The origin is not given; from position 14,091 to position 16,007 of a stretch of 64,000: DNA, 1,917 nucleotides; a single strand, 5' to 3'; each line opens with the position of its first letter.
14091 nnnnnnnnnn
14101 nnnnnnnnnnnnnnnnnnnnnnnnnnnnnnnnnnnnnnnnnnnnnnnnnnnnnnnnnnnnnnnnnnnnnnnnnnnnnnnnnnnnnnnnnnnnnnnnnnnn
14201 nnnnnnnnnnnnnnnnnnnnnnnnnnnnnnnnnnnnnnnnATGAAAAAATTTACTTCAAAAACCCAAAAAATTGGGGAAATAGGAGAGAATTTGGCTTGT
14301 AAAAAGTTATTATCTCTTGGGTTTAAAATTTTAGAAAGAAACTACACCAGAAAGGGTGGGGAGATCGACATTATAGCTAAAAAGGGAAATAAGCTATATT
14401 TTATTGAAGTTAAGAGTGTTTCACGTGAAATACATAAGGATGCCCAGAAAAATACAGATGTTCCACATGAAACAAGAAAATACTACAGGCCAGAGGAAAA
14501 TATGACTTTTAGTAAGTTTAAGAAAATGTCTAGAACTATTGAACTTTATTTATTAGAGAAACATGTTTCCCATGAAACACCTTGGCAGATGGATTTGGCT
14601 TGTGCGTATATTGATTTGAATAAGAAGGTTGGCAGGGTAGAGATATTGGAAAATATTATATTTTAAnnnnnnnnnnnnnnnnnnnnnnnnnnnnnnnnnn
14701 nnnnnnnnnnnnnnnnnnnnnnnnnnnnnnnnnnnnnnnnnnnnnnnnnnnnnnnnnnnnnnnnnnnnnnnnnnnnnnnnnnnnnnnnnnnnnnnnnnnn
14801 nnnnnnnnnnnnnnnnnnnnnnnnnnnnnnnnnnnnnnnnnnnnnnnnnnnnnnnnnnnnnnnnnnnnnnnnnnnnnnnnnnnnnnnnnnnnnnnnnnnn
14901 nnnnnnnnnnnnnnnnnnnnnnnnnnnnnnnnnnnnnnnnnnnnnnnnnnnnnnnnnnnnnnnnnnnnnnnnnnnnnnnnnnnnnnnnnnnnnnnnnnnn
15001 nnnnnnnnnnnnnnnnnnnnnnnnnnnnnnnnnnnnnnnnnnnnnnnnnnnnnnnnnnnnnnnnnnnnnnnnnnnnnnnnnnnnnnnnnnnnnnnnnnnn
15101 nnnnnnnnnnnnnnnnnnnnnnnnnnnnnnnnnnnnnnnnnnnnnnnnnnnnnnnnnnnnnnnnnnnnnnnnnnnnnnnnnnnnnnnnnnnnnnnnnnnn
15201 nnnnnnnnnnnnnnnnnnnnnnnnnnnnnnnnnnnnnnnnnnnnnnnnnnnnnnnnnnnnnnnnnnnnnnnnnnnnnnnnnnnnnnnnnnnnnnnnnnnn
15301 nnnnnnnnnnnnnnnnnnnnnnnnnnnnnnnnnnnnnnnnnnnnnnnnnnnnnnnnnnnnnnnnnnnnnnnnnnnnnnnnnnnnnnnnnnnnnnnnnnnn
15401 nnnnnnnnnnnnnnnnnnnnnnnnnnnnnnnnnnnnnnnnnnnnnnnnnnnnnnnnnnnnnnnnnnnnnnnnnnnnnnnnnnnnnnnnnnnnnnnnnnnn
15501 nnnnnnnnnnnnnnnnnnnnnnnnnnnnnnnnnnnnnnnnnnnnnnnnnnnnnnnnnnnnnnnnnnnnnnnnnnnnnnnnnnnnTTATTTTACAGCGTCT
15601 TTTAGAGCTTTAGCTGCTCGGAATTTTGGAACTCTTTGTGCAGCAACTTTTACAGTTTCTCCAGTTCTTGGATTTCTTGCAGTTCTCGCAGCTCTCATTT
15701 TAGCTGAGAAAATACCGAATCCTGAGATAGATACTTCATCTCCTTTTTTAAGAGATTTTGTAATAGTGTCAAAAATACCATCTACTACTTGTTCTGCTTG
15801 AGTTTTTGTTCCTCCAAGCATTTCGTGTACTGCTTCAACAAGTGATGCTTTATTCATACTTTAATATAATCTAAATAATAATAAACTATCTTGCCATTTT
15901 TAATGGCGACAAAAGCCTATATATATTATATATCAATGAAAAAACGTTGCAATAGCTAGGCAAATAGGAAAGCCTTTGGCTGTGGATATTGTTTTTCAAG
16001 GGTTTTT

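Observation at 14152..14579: Six copies of the 16-bp palindrome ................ spanning the promoter and in-frame coding sequence of yraN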

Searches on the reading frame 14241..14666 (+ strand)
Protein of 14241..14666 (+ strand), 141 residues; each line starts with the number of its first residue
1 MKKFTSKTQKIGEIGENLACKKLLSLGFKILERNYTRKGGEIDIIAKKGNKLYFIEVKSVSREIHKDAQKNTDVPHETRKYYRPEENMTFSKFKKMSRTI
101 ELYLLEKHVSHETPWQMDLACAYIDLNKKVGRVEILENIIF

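Call 7: search_protein_families(library=pfam, proteins=[window:14241-14666:+], max_evalue=0.01)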
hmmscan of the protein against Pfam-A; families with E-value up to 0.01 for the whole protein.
window:14241-14666:+ (141 aa): 5 families
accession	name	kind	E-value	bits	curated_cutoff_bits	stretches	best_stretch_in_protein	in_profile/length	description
PF02021.23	UPF0102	-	1.3e-16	61.2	23.6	1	15-110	1-72/80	Uncharacterised protein family UPF0102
PF08378.17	NERD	-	3.1e-06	28.1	22.1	1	12-80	2-75/111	Nuclease-related domain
PF13635.12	DUF4143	-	0.0008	19.6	28.1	1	10-59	105-159/160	Domain of unknown function (DUF4143)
PF01939.22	NucS_C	-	0.0011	19.3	24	1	22-66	14-59/124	Endonuclease NucS C-terminal domain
PF03749.19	SfsA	-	0.0097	16.2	22.8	0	24-63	19-57/138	Sugar fermentation stimulation protein RE domain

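Call 8: search_protein_families(library=ncbifam, proteins=[window:14241-14666:+], max_evalue=0.01)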
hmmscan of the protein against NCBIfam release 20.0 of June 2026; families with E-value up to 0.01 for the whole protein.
window:14241-14666:+ (141 aa): 23 families
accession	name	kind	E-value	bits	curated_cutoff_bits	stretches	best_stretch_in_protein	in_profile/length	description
NF009152.0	PRK12497.2-4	equivalog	8.5e-21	74.1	111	2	6-65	5-64/114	YraN family protein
NF009154.0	PRK12497.3-3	equivalog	3.1e-17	62.7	109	1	5-105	6-90/123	YraN family protein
NF009150.0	PRK12497.1-3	equivalog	3e-15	56.3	81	1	6-120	3-101/118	YraN family protein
NF011270.0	PRK14677.1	equivalog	6.4e-15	55.4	124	1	15-65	7-57/108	hypothetical protein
NF011271.0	PRK14678.1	equivalog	1.1e-14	54.5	172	1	6-131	3-109/120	hypothetical protein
NF011268.0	PRK14675.1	equivalog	1.2e-13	51.1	180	1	6-62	7-63/127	hypothetical protein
NF011273.0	PRK14680.1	equivalog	3.5e-13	49.7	199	1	7-122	4-102/134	hypothetical protein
NF009151.0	PRK12497.1-5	equivalog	1.8e-12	47.6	124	1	6-71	11-74/126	YraN family protein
NF011280.0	PRK14688.1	equivalog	3.2e-12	46.6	230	1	7-139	4-117/121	hypothetical protein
NF009153.0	PRK12497.3-1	equivalog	4.5e-10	39.8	171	1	5-62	6-65/125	YraN family protein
NF011267.0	PRK14674.1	equivalog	5e-10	39.6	232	1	8-66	4-62/133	hypothetical protein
NF011281.0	PRK14689.1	equivalog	2.6e-09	37.1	122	1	5-70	4-68/128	hypothetical protein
NF011275.0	PRK14682.1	equivalog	4.9e-09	36.5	203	1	7-111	2-91/117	hypothetical protein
TIGR00252.1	TIGR00252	hypoth_equivalog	5.3e-09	36.1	69.05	1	4-68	2-66/123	YraN family protein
NF011274.0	PRK14681.1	equivalog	5.5e-09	36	207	1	6-60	40-95/158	hypothetical protein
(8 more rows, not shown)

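Call 9: find_homologous_proteins(query=window:14241-14663:+)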
Query window:14241-14663:+ (141 aa): 1647 proteins with E <= 0.001 among 1663 candidates; the best 120 are listed.
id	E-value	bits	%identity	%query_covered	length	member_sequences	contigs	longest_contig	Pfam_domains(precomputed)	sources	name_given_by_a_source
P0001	1.9e-87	308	100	100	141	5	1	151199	PF02021.24,PF08378.18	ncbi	ncbi:MAG: YraN family protein [Candidatus Paceibacterota bacterium]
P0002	1.3e-57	212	71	100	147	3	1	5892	PF02021.24,PF08378.18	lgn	-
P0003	5.8e-57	209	71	100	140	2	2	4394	PF02021.24,PF08378.18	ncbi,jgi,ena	-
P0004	3.8e-56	207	70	100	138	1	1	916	PF02021.24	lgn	-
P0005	3.8e-56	207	70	100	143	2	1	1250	PF02021.24,PF08378.18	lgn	-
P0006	7.7e-56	206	70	100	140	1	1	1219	PF02021.24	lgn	-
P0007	8.3e-56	206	68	100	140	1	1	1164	PF02021.24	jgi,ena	-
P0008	4.0e-55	203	70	100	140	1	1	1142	PF02021.24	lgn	-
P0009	6.9e-55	203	70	99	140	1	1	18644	PF02021.24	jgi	-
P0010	7.3e-55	203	70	100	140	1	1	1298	PF02021.24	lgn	-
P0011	7.7e-55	203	66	100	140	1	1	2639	PF02021.24,PF08378.18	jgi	-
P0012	7.8e-55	203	69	100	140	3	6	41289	PF02021.24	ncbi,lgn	-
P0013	1.3e-54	202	69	100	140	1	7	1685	PF02021.24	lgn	-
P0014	1.4e-54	202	67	100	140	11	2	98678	PF02021.24,PF08378.18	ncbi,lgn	-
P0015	3.7e-54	200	67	100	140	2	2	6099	PF02021.24,PF08378.18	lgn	-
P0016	8.6e-54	199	71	100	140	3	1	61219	PF02021.24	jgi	jgi:Holliday junction resolvase-like predicted endonuclease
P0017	9.5e-54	199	68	99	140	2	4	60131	PF02021.24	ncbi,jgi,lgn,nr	ncbi:MAG: putative endonuclease [Patescibacteria group bacterium]|jgi:putative endonuclease|nr:putat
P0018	8.1e-53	196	67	100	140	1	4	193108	PF02021.24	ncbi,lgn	-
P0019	1.9e-52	195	67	100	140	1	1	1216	PF02021.24,PF08378.18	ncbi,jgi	jgi:Holliday junction resolvase-like predicted endonuclease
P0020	3.2e-52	194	65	99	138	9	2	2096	PF02021.24,PF08378.18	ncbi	-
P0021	5.2e-52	193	67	100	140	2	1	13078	PF02021.24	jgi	jgi:Holliday junction resolvase-like predicted endonuclease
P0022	8.1e-52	193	65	100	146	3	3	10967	PF02021.24,PF08378.18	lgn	-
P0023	3.3e-50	188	67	99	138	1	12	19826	PF02021.24,PF08378.18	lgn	-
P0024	4.9e-50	187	64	100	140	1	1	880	PF02021.24,PF08378.18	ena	-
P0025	4.7e-49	184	64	99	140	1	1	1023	PF02021.24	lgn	-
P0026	4.1e-48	181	65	99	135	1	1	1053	PF02021.24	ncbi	-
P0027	7.3e-44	167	58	99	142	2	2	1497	PF02021.24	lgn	-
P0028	9.5e-43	163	60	99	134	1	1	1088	PF02021.24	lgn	-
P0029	3.5e-42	162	61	99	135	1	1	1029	PF02021.24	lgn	-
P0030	3.9e-42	161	60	99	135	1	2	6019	PF02021.24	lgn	-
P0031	1.3e-41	160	59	99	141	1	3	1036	PF02021.24,PF01939.22,PF08378.18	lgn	-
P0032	1.4e-41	160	59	99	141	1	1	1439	PF02021.24,PF01939.22,PF08378.18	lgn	-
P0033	2.4e-41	159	58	99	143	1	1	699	PF02021.24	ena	-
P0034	4.6e-41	158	58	99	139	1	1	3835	PF02021.24,PF08378.18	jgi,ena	-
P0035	4.7e-41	158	57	99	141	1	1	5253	PF02021.24,PF08378.18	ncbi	-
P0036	1.4e-40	156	59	99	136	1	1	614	PF02021.24,PF08378.18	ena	-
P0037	3.8e-40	155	57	99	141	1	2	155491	PF02021.24,PF01939.22,PF08378.18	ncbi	-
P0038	3.9e-40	155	56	99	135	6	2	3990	PF02021.24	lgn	-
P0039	5.3e-40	155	57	99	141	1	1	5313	PF02021.24,PF01939.22,PF08378.18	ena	-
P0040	5.9e-40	154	56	99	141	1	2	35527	PF02021.24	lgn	-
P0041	6.1e-40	154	57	100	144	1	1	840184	PF02021.24,PF08378.18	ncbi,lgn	-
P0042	6.8e-40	154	57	99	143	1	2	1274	PF02021.24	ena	-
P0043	7.5e-40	154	58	99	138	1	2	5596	PF02021.24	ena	-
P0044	8.1e-40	154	55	100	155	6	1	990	PF02021.24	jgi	-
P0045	8.5e-40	154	55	100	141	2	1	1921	PF02021.24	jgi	jgi:putative endonuclease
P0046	9.9e-40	154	57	99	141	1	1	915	PF02021.24,PF01939.22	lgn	-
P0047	1.0e-39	154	59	99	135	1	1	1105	PF02021.24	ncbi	-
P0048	1.2e-39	153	56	99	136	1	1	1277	PF02021.24,PF08378.18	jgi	jgi:putative endonuclease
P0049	2.3e-39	152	57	99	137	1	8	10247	PF02021.24,PF08378.18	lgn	-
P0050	3.3e-39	152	57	99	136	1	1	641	PF02021.24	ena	-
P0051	4.3e-39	152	57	99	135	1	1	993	PF02021.24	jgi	jgi:putative endonuclease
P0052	7.4e-39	151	55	100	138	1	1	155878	PF02021.24,PF08378.18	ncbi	-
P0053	9.1e-39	151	55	99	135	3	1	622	PF02021.24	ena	-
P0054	1.4e-38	150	55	100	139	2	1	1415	PF02021.24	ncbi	-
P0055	2.0e-38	149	54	99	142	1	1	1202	PF02021.24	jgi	jgi:putative endonuclease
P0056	2.9e-38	149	55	99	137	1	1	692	PF02021.24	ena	-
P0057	3.4e-38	149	54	99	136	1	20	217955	PF02021.24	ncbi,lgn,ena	-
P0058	4.1e-38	148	56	99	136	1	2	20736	PF02021.24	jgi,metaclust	jgi:putative endonuclease|metaclust:\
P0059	4.8e-38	148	57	99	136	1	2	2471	PF02021.24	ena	-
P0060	4.9e-38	148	55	99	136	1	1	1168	PF02021.24,PF08378.18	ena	-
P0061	5.5e-38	148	56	99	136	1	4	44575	PF02021.24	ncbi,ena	-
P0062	5.5e-38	148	54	99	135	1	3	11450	PF02021.24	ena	-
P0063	5.7e-38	148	54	100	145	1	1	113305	PF02021.24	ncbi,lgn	-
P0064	5.8e-38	148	54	99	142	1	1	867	PF02021.24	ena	-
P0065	6.0e-38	148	54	99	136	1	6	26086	PF02021.24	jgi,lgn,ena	-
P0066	8.0e-38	147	52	100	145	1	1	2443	PF02021.24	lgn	-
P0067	8.2e-38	147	54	100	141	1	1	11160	PF02021.24,PF08378.18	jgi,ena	-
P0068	8.3e-38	147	57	99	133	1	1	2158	PF02021.24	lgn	-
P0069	8.6e-38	147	54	100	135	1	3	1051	PF02021.24,PF08378.18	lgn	-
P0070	8.9e-38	147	56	99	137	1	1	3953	PF02021.24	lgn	-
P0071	9.6e-38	147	54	99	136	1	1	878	PF02021.24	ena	-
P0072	9.9e-38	147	56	99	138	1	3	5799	PF02021.24,PF08378.18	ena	-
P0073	1.0e-37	147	53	100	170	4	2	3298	PF02021.24,PF08378.18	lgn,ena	-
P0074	1.2e-37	147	56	100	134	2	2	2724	PF02021.24,PF08378.18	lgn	-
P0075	1.3e-37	147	56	99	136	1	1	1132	PF02021.24,PF08378.18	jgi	-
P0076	1.4e-37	147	56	99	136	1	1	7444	PF02021.24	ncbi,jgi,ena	ncbi:MAG: YraN family protein [Candidatus Paceibacterota bacterium]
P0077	1.6e-37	146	54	99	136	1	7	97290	PF02021.24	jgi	-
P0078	1.9e-37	146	56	99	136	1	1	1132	PF02021.24,PF08378.18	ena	-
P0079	1.9e-37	146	56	99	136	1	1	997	PF02021.24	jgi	jgi:putative endonuclease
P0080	2.1e-37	146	54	99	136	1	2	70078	PF02021.24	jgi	jgi:putative endonuclease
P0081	2.2e-37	146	55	99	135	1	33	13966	PF02021.24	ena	-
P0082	2.3e-37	146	55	100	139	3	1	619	PF02021.24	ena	-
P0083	2.6e-37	146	54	99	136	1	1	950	PF02021.24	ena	-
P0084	2.7e-37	146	54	99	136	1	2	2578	PF02021.24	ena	-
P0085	2.7e-37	146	59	89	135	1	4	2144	PF02021.24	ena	-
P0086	2.8e-37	146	52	99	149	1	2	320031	PF02021.24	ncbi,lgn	ncbi:MAG: YraN family protein [bacterium]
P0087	2.9e-37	146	52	99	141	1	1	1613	PF02021.24,PF08378.18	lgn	-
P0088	3.0e-37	146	55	99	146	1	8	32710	PF02021.24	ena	-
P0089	3.0e-37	146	54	99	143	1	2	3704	PF02021.24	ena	-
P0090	3.1e-37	146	58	99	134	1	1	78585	PF02021.24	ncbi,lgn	-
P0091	3.3e-37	146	56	99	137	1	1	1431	PF02021.24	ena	-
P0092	3.3e-37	145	54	99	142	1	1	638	PF02021.24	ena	-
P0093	3.5e-37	145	53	100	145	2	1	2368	PF02021.24,PF08378.18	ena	-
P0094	3.8e-37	145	54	99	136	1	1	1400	PF02021.24,PF08378.18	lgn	-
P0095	4.3e-37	145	52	100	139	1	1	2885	PF02021.24,PF08378.18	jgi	jgi:putative endonuclease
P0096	4.6e-37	145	53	99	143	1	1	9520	PF02021.24,PF08378.18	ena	-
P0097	5.1e-37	145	57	89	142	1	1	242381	PF02021.24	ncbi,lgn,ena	-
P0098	5.2e-37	145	54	99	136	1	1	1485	PF02021.24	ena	-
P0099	5.7e-37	145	56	99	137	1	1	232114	PF02021.24,PF08378.18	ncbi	ncbi:MAG: YraN family protein [Minisyncoccia bacterium]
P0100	5.8e-37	145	54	99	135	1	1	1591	PF02021.24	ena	-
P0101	5.9e-37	145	53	99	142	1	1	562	PF02021.24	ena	-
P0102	6.4e-37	145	54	99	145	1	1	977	PF02021.24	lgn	-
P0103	6.4e-37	145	59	89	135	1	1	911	PF02021.24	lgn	-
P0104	6.5e-37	145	52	99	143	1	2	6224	PF02021.24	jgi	jgi:putative endonuclease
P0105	6.7e-37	144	54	99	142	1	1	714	PF02021.24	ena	-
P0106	7.1e-37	144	54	99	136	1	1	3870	PF02021.24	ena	-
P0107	7.3e-37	144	54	99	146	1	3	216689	PF02021.24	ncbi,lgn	-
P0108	7.7e-37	144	54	99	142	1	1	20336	PF02021.24,PF08378.18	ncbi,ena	-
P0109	7.9e-37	144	56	99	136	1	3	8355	PF02021.24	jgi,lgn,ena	jgi:putative endonuclease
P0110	8.5e-37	144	53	99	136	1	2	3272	PF02021.24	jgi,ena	-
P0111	9.0e-37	144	56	99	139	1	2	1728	PF02021.24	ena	-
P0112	1.1e-36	144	55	99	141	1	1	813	PF02021.24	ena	-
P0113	1.2e-36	144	52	99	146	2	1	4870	PF02021.24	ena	-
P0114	1.3e-36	144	53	99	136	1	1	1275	PF02021.24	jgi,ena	-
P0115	1.3e-36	144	53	99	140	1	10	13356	PF02021.24,PF08378.18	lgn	-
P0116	1.3e-36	144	51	100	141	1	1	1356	PF02021.24,PF08378.18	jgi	jgi:putative endonuclease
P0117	1.3e-36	144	56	100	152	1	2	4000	PF02021.24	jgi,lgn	-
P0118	1.3e-36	144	57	89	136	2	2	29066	PF02021.24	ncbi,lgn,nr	ncbi:MAG TPA: YraN family protein [Candidatus Paceibacterota bacterium]|nr:YraN family protein [Cand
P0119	1.4e-36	144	53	100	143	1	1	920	PF01870.25,PF02021.24,PF08378.18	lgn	-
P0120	1.4e-36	144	51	99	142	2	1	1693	PF02021.24,PF08378.18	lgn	-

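Call 12: find_related_loci(query=A1, collection=genome_contigs, flank=10000)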
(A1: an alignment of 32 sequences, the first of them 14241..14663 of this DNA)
Query A1 (141 aa) in genome_contigs; peptide patterns used: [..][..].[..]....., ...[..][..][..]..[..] (x = any residue, [..] = any of these).
546 stretches matched a pattern; 528 encode a relative of the query (tblastn E <= 1e-3); the best 80 are kept; 80 distinct loci.
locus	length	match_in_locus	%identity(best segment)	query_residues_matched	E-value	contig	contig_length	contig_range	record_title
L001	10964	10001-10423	95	1-141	4e-89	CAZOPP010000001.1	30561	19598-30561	MAG TPA_asm: uncultured Candidatus Saccharibacteria bacterium isolate SRP329715_co2_76 genome assembly, contig: NODE_311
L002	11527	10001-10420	69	1-141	3e-60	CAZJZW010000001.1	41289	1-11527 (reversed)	MAG TPA_asm: uncultured Candidatus Saccharibacteria bacterium isolate SRP219642_co7_382 genome assembly, contig: NODE_12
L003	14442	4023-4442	67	1-141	2e-60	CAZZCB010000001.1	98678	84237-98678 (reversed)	MAG TPA_asm: uncultured Candidatus Saccharibacteria bacterium isolate SRP329715_co2_21 genome assembly, contig: NODE_446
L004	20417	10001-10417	68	1-140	2e-59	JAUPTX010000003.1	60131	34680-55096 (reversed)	MAG: Patescibacteria group bacterium isolate erpe_2018_sw_6hr_WHONDRS-SW48-000087_A_bin.16 scaffold_66, whole genome sho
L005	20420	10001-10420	67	1-141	6e-59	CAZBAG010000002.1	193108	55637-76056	MAG TPA_asm: uncultured Candidatus Saccharibacteria bacterium isolate SRP219642_co5_575 genome assembly, contig: NODE_53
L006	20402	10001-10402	66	1-140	1e-57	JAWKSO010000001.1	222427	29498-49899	MAG: Candidatus Paceibacterota bacterium isolate BC1.90 BC1.90.fa-1, whole genome shotgun sequence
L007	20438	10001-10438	57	1-141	1e-46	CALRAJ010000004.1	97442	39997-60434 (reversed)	MAG: Candidatus Taylorbacteria bacterium isolate CH-Oct18-75 genome assembly, contig: CH-Oct18-C144, whole genome shotgu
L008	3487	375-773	57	2-140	5e-46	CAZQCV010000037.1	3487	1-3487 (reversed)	MAG TPA_asm: uncultured Candidatus Saccharibacteria bacterium isolate SRP135725_co1_459 genome assembly, contig: NODE_47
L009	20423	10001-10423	55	1-141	1e-45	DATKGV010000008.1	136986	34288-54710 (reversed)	MAG TPA_asm: Candidatus Paceibacterota bacterium isolate SMAG_U14560 k141_157777, whole genome shotgun sequence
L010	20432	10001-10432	57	1-141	1e-45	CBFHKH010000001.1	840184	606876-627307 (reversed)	MAG: Minisyncoccia bacterium isolate AGTU_16_bin_21_orig genome assembly, contig: AGTU_16_bin_21_orig_AGTU_16_c_00000000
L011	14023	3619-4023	55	2-141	4e-45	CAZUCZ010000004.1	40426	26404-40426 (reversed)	MAG TPA_asm: uncultured Candidatus Saccharibacteria bacterium isolate SRP257259_co1_159 genome assembly, contig: NODE_94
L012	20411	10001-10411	55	1-141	3e-45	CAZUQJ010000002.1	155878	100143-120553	MAG TPA_asm: uncultured Candidatus Saccharibacteria bacterium isolate SRP286056_co1_92 genome assembly, contig: NODE_61_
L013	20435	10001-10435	54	1-141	3e-44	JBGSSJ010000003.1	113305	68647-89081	MAG: Candidatus Paceibacteria bacterium isolate JTS-AC38 k141_3929769, whole genome shotgun sequence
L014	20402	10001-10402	54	2-141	2e-44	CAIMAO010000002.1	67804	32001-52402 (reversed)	uncultured bacterium isolate AM-lipid-01-D8_bin-1576 genome assembly, contig: bin-1576:02/46, whole genome shotgun seque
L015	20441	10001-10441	52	2-141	3e-44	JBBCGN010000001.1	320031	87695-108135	MAG: bacterium isolate CoA_maxb_bin.114 s10849.ctg010871l, whole genome shotgun sequence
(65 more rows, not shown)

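Call 41: find_encoding_contigs(protein=window:14241-14666:+, flank=10000, max_places=3)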
Protein window:14241-14666:+ (141 aa): no gene with exactly this product is on record in the collection.

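Call 42: find_encoding_contigs(protein=P0001, flank=10000, max_places=3)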
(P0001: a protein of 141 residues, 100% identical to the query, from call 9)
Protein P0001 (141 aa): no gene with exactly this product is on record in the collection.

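Call 46: search_solved_structures(query=window:14241-14663:+, show_alignments=2, max_evalue=0.001)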
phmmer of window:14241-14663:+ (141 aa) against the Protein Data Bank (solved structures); distinct sequences matched with E-value up to 0.001: 0.

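Call 54: predict_structure(alignment_id=A1)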
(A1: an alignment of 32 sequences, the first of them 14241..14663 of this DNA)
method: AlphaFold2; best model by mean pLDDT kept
length: 141 residues; sequences in the alignment: 32
mean_pLDDT: 80.5   pTM: 0.74
mean pLDDT of the five models: 80.5, 80.5, 80.3, 80.2, 79.3
residues with pLDDT >= 90: 62; 70-90: 45; 50-70: 14; < 50: 20
segments of 3 or more residues with pLDDT < 50: 1-4, 65-80
pLDDT, mean of each block of 10 residues (from residue 1): 62 92 97 87 95 92 49 41 67 89 94 93 86 85 56
secondary structure, 60 per line:
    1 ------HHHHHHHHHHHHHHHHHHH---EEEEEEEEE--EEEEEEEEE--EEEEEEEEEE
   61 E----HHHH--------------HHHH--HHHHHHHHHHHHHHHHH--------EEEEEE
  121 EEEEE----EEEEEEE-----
elements in order: H7-25 E29-37 E40-48 E51-61 H66-69 H84-87 H90-106 E115-125 E130-136

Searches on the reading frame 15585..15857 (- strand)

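Call 36: search_protein_families(library=pfam, proteins=[window:15585-15857:-], max_evalue=0.001)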
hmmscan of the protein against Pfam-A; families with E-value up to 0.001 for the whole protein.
window:15585-15857:- (90 aa): 2 families
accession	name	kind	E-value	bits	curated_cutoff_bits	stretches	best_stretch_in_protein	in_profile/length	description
PF00216.26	Bac_DNA_binding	-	6.5e-33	113.3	22.4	1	1-90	1-90/90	Bacterial DNA-binding protein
PF18291.6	HU-HIG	-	9e-08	32.6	26.2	1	3-90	34-119/125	HU domain fused to wHTH, Ig, or Glycine-rich motif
